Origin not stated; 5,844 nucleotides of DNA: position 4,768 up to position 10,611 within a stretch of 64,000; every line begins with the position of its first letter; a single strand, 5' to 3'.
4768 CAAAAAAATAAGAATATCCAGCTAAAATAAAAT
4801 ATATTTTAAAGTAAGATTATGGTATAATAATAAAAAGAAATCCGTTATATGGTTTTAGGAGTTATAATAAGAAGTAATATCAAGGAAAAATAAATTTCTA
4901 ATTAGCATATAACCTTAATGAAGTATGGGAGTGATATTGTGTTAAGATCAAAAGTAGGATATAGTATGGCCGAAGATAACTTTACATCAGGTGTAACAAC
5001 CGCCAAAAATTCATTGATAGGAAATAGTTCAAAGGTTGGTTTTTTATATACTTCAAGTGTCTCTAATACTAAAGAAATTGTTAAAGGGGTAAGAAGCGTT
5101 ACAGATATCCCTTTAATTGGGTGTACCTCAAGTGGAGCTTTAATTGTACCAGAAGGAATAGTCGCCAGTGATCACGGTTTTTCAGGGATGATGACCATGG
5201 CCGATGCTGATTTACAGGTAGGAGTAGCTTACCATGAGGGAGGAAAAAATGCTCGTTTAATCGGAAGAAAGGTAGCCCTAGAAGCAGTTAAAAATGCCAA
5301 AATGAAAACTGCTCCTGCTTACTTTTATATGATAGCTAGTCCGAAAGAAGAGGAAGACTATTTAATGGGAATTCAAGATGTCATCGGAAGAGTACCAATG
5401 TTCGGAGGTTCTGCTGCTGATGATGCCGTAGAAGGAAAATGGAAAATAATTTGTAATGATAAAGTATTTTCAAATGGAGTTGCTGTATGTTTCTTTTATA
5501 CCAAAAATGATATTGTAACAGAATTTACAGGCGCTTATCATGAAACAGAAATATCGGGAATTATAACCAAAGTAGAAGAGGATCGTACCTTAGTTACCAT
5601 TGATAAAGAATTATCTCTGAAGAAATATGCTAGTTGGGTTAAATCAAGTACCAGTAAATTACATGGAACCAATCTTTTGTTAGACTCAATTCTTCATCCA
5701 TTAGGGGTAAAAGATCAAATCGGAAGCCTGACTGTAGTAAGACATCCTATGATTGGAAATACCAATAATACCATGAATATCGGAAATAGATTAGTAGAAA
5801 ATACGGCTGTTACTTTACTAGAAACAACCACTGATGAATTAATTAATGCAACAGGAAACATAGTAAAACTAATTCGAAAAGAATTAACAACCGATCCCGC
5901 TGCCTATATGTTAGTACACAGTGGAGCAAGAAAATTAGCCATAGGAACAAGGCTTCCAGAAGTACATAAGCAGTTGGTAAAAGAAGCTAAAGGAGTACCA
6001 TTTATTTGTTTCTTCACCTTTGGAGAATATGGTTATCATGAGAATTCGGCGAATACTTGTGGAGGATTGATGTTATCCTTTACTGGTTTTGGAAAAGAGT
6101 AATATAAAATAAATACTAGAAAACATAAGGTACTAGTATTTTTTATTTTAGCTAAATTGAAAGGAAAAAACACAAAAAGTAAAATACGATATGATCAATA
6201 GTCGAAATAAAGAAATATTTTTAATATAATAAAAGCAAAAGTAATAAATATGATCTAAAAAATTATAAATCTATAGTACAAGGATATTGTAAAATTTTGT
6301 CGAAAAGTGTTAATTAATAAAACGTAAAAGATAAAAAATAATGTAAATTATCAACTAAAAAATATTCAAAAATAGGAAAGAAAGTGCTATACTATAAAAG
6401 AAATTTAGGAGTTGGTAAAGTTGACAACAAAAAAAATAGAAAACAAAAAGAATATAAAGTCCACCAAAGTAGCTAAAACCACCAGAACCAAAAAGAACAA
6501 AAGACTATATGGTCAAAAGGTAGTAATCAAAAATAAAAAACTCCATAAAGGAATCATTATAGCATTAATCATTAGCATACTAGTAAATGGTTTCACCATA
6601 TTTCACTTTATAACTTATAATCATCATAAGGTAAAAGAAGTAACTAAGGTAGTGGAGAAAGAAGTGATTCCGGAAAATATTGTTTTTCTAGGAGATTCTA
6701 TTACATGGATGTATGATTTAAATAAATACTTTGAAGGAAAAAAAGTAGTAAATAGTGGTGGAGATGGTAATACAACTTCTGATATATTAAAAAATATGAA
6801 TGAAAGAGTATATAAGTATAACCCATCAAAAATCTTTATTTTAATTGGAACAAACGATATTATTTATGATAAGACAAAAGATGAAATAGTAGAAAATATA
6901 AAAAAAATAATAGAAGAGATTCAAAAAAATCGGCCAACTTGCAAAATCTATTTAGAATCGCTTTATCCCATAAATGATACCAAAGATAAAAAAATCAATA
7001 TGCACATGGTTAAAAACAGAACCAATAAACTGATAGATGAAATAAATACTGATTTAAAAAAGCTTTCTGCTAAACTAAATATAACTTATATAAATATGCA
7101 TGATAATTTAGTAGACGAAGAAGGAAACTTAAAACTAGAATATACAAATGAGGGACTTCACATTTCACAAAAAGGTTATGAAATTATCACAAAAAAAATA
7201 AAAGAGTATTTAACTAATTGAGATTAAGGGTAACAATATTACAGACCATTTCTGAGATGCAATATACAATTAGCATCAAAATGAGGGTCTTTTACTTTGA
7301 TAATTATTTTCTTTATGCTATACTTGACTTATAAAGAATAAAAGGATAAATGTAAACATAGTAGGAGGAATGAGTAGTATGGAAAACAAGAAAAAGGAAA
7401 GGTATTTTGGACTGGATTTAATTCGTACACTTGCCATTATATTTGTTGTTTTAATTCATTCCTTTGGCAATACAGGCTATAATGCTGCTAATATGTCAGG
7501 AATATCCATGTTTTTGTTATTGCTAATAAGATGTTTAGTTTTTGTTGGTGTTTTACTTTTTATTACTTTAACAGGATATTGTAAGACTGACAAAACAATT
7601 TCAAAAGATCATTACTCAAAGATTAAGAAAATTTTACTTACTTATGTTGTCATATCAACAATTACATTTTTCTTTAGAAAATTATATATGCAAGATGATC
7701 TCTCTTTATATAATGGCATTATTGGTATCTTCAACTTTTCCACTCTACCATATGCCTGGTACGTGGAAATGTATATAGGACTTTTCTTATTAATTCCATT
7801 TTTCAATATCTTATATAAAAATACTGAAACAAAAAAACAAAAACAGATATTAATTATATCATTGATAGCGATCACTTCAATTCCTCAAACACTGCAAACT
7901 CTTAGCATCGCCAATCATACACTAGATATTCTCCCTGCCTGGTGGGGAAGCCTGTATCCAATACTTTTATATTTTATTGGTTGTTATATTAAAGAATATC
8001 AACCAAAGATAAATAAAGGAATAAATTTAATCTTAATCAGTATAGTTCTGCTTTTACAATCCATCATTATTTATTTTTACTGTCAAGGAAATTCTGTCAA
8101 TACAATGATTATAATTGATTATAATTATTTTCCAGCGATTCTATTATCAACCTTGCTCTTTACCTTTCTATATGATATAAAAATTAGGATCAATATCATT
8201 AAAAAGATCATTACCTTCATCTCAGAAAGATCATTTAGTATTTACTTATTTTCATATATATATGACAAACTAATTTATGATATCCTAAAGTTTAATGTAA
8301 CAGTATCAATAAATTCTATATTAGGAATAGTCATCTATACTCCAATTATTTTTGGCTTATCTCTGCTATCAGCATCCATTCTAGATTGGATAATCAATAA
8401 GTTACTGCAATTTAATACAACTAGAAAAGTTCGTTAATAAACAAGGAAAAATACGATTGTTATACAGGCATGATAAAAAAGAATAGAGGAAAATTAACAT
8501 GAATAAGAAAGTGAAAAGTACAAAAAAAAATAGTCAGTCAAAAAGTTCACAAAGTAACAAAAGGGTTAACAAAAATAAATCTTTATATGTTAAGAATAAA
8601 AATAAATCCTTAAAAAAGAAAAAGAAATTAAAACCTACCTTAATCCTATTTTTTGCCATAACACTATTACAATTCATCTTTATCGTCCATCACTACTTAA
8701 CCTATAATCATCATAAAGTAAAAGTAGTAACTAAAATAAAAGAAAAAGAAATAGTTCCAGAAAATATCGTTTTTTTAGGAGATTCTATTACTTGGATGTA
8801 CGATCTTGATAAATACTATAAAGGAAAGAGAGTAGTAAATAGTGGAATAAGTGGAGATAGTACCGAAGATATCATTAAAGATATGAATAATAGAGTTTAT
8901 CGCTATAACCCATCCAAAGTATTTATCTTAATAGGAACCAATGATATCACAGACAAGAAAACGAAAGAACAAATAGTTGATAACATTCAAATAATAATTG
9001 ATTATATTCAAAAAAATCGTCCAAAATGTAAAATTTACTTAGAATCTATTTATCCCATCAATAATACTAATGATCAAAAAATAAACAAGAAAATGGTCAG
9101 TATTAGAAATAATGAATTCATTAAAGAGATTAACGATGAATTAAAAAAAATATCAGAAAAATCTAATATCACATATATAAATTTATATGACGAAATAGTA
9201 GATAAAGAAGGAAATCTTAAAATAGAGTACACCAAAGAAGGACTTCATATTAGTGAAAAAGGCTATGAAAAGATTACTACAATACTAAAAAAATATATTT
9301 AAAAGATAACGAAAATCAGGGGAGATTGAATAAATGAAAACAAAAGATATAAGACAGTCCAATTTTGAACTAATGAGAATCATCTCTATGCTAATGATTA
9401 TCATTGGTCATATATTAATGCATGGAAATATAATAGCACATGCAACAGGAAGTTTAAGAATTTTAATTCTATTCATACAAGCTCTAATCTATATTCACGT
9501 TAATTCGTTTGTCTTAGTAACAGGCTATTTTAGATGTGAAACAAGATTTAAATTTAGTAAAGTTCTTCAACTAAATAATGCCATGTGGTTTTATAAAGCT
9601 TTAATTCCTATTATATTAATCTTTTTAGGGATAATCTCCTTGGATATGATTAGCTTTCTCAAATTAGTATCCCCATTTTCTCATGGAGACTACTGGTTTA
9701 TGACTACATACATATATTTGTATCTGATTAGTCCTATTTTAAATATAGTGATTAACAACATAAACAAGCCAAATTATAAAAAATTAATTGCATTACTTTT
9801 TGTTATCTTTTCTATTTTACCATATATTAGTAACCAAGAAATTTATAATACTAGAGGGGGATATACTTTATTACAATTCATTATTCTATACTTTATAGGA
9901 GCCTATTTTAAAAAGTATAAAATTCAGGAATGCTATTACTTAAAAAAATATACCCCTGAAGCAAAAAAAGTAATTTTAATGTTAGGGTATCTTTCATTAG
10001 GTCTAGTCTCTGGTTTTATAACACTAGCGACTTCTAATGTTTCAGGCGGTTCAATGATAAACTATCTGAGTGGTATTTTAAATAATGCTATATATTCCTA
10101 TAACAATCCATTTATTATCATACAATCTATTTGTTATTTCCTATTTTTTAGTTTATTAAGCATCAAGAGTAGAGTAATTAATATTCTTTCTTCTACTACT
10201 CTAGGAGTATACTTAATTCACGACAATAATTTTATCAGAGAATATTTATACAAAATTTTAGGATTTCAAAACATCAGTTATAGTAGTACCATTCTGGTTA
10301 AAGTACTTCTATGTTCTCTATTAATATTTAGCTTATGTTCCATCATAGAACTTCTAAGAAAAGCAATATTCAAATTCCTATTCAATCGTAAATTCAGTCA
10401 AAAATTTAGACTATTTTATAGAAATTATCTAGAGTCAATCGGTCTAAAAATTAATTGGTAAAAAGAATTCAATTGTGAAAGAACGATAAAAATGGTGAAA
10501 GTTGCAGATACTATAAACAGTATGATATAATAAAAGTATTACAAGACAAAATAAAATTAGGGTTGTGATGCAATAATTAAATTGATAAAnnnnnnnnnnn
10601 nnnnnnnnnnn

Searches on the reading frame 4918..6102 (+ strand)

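Call 40: search_protein_families(library=pfam, proteins=[window:4918-6102:+])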
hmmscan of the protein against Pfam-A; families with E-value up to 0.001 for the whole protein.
window:4918-6102:+ (394 aa): 2 families
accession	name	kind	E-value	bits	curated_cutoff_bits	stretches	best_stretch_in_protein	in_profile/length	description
PF08495.15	FIST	-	8.5e-25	88.2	23.2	1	40-231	2-189/189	FIST N domain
PF10442.14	FIST_C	-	2.2e-15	57.4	28.5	1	237-372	5-130/131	FIST C domain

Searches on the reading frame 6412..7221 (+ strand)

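Call 40: search_protein_families(library=pfam, proteins=[window:6412-7221:+])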
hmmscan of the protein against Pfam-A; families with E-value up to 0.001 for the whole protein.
window:6412-7221:+ (269 aa): 3 families
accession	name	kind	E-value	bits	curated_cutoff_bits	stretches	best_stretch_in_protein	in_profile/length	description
PF13472.12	Lipase_GDSL_2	-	7.8e-22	79.1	32.9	1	92-258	1-178/178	GDSL-like Lipase/Acylhydrolase family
PF00657.28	Lipase_GDSL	-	1.8e-13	51.6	23.6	1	90-263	1-208/208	GDSL-like Lipase/Acylhydrolase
PF17182.10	OSK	-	4.3e-07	29.8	27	1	118-244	53-166/202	OSK domain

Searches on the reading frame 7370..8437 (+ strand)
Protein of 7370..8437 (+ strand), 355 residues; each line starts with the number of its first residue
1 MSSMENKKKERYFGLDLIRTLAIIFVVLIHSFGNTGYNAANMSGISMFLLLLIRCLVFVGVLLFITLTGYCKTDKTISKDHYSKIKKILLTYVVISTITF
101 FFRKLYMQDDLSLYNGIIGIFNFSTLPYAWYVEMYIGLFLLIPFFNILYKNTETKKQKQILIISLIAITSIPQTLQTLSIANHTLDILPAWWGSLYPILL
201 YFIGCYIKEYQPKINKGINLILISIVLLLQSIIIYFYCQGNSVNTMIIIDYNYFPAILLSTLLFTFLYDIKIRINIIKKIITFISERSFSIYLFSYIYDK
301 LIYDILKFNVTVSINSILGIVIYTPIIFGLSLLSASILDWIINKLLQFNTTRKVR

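Call 40: search_protein_families(library=pfam, proteins=[window:7370-8437:+])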
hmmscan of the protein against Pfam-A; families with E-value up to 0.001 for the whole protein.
window:7370-8437:+ (355 aa): 1 family
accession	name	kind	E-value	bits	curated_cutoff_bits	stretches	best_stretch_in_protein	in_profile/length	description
PF01757.29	Acyl_transf_3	-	3.8e-28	98.9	31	1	14-333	3-323/326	Acyltransferase domain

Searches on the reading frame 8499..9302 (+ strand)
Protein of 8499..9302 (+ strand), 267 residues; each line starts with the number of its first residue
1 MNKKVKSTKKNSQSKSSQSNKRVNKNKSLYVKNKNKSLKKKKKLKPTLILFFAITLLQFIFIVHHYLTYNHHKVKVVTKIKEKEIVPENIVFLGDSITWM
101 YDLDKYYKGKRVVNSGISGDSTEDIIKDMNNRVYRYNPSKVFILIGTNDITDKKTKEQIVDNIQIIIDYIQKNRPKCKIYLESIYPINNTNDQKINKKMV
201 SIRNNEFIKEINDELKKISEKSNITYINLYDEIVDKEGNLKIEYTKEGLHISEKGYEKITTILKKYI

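Call 40: search_protein_families(library=pfam, proteins=[window:8499-9302:+])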
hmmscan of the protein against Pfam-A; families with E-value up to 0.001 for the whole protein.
window:8499-9302:+ (267 aa): 3 families
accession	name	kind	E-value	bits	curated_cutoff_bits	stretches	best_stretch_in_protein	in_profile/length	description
PF13472.12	Lipase_GDSL_2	-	3.5e-23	83.5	32.9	1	92-257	1-177/178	GDSL-like Lipase/Acylhydrolase family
PF00657.28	Lipase_GDSL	-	2.8e-16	60.7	23.6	1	90-259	1-204/208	GDSL-like Lipase/Acylhydrolase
PF17182.10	OSK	-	7.9e-08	32.2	27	1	106-244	39-166/202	OSK domain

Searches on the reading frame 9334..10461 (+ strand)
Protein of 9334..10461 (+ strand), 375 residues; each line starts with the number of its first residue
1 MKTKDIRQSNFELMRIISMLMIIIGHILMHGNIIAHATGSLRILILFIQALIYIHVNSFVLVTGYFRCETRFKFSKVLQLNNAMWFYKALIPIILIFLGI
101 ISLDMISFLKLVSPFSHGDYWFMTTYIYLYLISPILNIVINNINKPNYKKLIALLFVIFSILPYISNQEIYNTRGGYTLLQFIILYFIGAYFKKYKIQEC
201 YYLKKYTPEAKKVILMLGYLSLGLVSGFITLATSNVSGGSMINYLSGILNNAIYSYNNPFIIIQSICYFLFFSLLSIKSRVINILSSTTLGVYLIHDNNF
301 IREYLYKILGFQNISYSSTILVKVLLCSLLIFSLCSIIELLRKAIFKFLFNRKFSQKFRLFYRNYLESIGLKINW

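Call 40: search_protein_families(library=pfam, proteins=[window:9334-10461:+])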
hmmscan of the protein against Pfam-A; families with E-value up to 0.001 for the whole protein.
window:9334-10461:+ (375 aa): 1 family
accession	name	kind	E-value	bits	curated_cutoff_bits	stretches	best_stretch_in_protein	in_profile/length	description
PF01757.29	Acyl_transf_3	-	4.3e-16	59.3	31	1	10-331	3-324/326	Acyltransferase domain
